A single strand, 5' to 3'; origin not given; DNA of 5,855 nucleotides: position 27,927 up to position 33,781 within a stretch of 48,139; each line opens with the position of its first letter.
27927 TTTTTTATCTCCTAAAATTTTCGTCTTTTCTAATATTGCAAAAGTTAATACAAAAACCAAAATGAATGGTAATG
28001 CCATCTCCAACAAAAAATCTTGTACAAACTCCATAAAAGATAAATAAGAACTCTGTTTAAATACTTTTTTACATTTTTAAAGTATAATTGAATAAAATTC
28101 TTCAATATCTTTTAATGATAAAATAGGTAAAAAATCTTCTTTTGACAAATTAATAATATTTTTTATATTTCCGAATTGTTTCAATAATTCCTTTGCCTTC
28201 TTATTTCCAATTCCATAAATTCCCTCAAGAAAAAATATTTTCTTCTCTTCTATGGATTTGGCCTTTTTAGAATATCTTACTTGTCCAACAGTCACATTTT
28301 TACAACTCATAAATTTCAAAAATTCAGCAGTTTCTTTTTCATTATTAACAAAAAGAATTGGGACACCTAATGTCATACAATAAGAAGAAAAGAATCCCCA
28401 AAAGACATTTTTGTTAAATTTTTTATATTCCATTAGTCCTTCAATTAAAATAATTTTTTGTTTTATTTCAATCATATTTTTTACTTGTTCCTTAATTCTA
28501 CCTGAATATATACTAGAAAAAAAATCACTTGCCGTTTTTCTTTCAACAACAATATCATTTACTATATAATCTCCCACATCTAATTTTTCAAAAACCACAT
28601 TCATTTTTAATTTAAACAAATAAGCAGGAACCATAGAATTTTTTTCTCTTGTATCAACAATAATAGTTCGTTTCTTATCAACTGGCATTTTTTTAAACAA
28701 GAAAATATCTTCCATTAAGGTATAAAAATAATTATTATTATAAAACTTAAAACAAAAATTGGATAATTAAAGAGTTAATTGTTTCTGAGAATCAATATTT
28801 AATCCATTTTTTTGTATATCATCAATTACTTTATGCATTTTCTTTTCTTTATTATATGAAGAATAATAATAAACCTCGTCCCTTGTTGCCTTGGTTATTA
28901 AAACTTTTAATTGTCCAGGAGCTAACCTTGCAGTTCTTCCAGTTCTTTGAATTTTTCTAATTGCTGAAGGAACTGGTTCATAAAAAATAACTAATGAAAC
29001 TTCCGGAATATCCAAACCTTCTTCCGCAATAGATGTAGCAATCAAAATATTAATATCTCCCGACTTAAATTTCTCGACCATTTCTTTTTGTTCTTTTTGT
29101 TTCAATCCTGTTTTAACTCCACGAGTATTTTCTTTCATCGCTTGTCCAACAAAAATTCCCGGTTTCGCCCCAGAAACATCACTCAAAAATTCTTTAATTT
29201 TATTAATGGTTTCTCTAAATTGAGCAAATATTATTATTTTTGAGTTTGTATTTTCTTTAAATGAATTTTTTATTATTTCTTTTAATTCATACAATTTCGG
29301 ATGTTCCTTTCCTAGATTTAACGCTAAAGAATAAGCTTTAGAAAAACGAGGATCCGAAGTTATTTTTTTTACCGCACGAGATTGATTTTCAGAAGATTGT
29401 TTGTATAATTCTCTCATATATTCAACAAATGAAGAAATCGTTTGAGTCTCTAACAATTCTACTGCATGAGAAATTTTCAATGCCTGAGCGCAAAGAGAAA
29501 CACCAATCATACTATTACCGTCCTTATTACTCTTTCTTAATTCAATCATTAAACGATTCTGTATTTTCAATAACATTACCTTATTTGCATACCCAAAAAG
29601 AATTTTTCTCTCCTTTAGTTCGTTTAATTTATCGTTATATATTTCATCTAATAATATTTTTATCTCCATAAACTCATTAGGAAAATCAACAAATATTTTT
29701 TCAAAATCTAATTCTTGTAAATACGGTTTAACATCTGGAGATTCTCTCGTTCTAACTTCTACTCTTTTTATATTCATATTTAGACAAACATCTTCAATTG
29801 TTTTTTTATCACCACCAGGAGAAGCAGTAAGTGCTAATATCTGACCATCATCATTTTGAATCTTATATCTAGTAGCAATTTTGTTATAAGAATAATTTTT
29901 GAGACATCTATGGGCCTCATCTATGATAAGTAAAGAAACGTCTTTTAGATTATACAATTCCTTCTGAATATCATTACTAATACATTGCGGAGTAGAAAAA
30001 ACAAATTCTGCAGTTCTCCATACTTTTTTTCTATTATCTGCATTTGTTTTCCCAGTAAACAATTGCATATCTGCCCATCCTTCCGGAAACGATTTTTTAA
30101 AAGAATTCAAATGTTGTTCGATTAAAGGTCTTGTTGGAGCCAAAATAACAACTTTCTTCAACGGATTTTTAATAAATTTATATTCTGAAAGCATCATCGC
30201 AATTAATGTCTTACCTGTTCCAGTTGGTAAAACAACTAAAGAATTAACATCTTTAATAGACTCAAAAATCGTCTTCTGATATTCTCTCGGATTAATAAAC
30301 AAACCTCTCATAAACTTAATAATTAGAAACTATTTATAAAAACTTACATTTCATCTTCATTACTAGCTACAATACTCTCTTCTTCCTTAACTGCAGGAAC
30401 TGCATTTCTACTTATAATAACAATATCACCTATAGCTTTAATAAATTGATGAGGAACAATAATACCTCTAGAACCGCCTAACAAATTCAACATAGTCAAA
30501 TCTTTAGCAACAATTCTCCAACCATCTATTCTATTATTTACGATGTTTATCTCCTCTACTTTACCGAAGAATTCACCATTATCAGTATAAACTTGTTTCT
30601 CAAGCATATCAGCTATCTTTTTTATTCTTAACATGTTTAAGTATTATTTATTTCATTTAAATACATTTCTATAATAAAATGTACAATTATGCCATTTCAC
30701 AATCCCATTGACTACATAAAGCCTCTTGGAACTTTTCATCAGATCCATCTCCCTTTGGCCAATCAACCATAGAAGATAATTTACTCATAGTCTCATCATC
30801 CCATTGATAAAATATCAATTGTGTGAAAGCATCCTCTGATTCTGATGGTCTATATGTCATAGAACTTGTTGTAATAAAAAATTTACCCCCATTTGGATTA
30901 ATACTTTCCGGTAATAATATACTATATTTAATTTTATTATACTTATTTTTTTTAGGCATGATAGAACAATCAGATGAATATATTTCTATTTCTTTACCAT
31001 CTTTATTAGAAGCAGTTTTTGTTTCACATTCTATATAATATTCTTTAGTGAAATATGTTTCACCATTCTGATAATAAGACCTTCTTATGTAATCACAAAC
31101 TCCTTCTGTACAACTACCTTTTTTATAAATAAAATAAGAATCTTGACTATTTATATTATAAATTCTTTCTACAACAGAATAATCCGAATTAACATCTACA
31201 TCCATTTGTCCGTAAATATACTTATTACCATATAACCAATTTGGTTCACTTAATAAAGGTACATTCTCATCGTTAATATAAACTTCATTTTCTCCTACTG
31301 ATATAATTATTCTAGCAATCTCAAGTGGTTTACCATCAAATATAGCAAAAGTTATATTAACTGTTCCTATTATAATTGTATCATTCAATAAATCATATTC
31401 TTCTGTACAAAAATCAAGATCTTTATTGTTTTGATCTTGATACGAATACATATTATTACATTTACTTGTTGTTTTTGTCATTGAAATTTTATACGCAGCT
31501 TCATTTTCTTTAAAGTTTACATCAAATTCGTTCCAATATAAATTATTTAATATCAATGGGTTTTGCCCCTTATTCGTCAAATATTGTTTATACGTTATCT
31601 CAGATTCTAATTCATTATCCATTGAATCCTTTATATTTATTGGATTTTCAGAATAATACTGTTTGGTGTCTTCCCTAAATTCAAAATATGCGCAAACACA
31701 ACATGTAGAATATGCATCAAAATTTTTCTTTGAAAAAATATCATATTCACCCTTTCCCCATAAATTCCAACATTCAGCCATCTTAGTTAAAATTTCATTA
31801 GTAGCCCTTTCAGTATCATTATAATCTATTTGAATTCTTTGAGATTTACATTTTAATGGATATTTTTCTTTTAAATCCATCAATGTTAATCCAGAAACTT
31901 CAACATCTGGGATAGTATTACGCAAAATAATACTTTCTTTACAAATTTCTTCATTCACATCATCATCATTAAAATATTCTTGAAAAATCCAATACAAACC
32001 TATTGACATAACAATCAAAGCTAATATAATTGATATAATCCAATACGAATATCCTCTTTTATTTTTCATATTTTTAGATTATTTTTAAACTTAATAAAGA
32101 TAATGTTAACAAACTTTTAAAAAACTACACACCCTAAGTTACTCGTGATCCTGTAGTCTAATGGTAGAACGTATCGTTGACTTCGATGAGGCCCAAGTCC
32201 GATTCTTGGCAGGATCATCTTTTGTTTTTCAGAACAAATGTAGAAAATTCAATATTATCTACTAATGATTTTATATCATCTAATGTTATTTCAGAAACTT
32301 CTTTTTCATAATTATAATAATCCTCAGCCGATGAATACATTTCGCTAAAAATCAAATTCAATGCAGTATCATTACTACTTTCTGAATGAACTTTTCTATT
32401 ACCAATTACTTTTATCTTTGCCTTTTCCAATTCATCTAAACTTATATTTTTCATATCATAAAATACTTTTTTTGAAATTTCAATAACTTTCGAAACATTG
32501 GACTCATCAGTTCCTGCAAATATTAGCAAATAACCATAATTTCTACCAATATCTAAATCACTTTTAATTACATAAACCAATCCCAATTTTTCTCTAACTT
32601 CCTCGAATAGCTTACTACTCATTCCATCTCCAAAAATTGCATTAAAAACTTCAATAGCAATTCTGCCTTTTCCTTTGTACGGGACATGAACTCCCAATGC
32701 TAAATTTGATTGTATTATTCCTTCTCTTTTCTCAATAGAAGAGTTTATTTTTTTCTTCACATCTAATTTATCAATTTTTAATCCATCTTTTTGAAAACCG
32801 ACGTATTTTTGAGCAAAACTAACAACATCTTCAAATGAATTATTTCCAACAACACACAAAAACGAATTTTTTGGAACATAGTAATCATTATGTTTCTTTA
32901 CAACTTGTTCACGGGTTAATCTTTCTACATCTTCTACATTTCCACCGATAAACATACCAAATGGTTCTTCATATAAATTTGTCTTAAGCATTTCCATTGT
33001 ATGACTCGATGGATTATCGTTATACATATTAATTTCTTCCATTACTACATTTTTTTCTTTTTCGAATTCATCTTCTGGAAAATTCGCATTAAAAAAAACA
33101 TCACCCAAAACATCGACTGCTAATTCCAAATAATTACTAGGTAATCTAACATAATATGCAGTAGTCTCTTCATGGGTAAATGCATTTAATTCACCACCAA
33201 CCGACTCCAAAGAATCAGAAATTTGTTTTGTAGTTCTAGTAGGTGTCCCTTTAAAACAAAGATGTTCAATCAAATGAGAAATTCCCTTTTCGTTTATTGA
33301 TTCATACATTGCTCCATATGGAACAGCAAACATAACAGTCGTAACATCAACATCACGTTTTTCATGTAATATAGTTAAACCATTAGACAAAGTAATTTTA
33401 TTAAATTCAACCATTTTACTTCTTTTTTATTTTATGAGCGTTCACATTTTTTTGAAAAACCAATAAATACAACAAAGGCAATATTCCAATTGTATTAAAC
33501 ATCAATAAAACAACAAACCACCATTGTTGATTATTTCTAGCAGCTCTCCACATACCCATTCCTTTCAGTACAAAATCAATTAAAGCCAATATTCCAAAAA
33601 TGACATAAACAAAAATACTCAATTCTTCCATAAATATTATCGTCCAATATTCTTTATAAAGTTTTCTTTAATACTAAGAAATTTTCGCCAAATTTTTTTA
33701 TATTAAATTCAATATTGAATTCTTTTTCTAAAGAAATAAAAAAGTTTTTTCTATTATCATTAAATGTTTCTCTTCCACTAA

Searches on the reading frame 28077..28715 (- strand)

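Call 94: search_protein_families(library=pfam, proteins=[window:28077-28715:-], max_evalue=0.01)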
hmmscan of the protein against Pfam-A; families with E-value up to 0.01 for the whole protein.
window:28077-28715:- (212 aa): 4 families
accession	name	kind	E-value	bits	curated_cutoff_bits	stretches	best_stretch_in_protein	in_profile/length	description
PF02732.21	ERCC4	-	1.9e-23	83.3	24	1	20-136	1-140/140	ERCC4 domain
PF01367.25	5_3_exonuc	-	6e-05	23.9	40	1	164-189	21-46/97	5'-3' exonuclease, C-terminal SAM fold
PF12826.13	HHH_2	-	0.00044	20.8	27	1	165-198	7-40/64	Helix-hairpin-helix motif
PF14520.12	HHH_5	-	0.0024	18.7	27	1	163-198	4-37/57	Helix-hairpin-helix domain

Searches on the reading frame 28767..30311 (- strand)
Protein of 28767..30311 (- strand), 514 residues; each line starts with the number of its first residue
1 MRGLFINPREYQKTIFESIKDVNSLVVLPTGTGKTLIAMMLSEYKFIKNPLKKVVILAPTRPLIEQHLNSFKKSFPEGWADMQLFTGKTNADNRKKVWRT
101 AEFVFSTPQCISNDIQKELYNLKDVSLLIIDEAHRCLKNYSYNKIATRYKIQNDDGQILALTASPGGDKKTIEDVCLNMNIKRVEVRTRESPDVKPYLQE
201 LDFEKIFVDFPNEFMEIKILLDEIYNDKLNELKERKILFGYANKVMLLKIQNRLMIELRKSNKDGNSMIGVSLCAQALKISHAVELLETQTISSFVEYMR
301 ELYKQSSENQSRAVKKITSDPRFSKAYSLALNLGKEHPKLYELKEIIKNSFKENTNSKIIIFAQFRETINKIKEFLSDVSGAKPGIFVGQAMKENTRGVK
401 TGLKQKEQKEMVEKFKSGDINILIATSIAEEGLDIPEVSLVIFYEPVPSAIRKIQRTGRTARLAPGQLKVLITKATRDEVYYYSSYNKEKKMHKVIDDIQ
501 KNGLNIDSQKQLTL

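Call 94: search_protein_families(library=pfam, proteins=[window:28767-30311:-], max_evalue=0.01)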
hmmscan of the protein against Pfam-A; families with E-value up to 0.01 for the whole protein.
window:28767-30311:- (514 aa): 10 families
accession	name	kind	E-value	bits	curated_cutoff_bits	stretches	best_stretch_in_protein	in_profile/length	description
PF00270.35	DEAD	-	6.1e-28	98.1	26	1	10-166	2-161/167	DEAD/DEAH box helicase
PF00271.37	Helicase_C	-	4.9e-25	88.4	23.5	1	343-463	6-109/110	Helicase conserved C-terminal domain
PF04851.21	ResIII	-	1.4e-24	87.3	22.5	1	6-165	2-162/164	Type III restriction enzyme, res subunit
PF21210.2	RNA_helicase_helical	-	2.2e-15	57.1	27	1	223-326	2-106/108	Putative ATP-dependent RNA helicase, helical bundle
PF18766.7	SWI2_SNF2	-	3.3e-05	24.1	26.7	1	29-165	26-155/221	SWI2/SNF2 ATPase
PF22590.2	Cas3-like_C_2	-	0.0003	21.5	27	1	404-462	44-103/106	CRISPR-associated nuclease/helicase Cas3, C-terminal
PF02562.22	PhoH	-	0.00091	19.2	27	1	11-60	8-58/205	PhoH-like protein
PF09848.15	SLFN-g3_helicase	-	0.0014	18.4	24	1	30-145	10-101/354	Schlafen group 3, DNA/RNA helicase domain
PF13401.12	AAA_22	-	0.0033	18.2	27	0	30-156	14-115/130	AAA domain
PF18774.7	APOBEC4_like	-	0.0062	16.9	26.7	0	336-408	35-108/131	APOBEC4-like -AID/APOBEC-deaminase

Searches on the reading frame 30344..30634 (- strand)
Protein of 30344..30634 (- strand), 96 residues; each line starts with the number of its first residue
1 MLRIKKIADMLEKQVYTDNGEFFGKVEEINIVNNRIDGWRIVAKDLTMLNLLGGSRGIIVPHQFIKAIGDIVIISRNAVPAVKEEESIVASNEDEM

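Call 35: search_protein_families(library=ncbifam, proteins=[window:30344-30634:-], max_evalue=0.1)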
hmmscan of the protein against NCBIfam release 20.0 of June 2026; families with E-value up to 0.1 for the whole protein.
window:30344-30634:- (96 aa): 0 families

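Call 94: search_protein_families(library=pfam, proteins=[window:30344-30634:-], max_evalue=0.01)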
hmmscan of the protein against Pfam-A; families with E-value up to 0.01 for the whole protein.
window:30344-30634:- (96 aa): 1 family
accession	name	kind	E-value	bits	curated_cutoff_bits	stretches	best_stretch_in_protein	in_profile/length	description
PF05239.21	PRC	-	2.1e-05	24.9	21.2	1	6-75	5-72/78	PRC-barrel domain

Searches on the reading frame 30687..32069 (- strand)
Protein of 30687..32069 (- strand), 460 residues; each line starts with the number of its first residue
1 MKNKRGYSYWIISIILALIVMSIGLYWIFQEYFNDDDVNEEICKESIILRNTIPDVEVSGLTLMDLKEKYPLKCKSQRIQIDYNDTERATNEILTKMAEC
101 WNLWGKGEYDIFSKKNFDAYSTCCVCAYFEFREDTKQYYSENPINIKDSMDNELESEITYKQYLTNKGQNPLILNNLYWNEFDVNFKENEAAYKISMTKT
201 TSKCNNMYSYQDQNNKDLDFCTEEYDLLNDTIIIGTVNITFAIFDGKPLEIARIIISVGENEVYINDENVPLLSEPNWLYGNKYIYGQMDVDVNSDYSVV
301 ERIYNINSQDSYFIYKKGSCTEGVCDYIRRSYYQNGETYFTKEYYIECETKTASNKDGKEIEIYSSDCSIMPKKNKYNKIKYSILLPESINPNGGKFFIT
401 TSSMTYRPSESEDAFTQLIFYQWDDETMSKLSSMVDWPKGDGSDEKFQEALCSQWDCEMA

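Call 35: search_protein_families(library=ncbifam, proteins=[window:30687-32069:-], max_evalue=0.1)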
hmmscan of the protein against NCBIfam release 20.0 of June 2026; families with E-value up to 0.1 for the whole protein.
window:30687-32069:- (460 aa): 0 families

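Call 72: search_protein_families(library=pfam, proteins=[window:30687-32069:-], max_evalue=0.1)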
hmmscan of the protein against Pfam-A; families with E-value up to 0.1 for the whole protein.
window:30687-32069:- (460 aa): 0 families

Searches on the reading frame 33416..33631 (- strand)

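Call 94: search_protein_families(library=pfam, proteins=[window:33416-33631:-], max_evalue=0.01)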
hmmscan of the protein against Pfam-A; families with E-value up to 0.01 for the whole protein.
window:33416-33631:- (71 aa): 1 family
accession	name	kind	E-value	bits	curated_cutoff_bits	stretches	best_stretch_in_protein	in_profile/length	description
PF18893.5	DUF5652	-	2.3e-20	72.5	23.4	1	8-64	12-68/71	Family of unknown function (DUF5652)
